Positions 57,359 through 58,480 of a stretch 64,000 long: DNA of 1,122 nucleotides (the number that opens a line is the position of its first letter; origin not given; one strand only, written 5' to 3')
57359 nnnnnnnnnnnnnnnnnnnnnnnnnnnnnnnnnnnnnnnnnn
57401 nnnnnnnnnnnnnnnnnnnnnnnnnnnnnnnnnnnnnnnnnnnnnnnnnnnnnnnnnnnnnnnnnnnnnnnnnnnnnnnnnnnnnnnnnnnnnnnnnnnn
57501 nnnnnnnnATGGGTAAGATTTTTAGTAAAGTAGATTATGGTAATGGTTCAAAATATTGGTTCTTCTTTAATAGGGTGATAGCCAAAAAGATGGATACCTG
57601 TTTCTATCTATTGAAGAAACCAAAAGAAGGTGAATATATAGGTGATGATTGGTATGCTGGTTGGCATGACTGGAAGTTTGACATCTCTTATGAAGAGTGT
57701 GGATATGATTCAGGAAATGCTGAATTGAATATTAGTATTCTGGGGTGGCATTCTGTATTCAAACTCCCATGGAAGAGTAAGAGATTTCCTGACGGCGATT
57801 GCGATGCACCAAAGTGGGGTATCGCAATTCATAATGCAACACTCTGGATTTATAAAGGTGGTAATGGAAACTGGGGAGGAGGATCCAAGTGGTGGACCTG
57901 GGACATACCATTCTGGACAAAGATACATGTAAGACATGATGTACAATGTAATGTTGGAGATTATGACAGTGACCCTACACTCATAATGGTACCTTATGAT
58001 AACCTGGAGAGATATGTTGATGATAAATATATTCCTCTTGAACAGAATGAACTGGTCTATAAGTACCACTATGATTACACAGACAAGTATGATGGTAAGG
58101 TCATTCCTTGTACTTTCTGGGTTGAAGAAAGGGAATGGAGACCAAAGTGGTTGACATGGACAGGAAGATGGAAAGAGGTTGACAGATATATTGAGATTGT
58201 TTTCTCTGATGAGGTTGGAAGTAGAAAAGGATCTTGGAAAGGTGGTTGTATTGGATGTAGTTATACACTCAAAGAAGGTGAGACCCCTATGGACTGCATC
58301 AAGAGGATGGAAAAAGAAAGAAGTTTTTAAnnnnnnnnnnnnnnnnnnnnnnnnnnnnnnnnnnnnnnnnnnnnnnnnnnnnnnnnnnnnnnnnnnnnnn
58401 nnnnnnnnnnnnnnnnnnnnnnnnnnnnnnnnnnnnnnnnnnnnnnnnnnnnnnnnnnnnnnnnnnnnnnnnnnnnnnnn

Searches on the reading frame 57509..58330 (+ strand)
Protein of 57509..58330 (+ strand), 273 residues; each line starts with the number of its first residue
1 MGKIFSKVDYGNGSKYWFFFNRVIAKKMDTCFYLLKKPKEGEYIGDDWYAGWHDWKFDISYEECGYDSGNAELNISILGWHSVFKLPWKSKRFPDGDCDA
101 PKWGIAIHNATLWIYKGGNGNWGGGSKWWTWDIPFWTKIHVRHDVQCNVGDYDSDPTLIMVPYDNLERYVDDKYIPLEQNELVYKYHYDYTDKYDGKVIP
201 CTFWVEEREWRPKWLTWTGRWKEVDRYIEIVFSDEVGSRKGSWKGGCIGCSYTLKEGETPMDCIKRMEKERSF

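Call 14: search_protein_families(library=phrogs, proteins=[window:57509-58330:+], max_evalue=0.001)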
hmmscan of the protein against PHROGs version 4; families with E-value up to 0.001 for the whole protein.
window:57509-58330:+ (273 aa): 1 family
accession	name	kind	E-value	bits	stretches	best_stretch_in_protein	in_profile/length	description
phrog_7203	-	unknown function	1.8e-21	78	1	54-273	33-255/257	-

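Call 15: search_protein_families(library=pfam, proteins=[window:57509-58330:+], max_evalue=0.001)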
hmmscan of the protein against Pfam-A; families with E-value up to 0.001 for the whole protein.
window:57509-58330:+ (273 aa): 1 family
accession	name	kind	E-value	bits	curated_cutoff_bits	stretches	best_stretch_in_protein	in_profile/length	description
PF25187.1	Acb3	-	9.6e-35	121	27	1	53-273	28-244/245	CBASS inhibitor Acb3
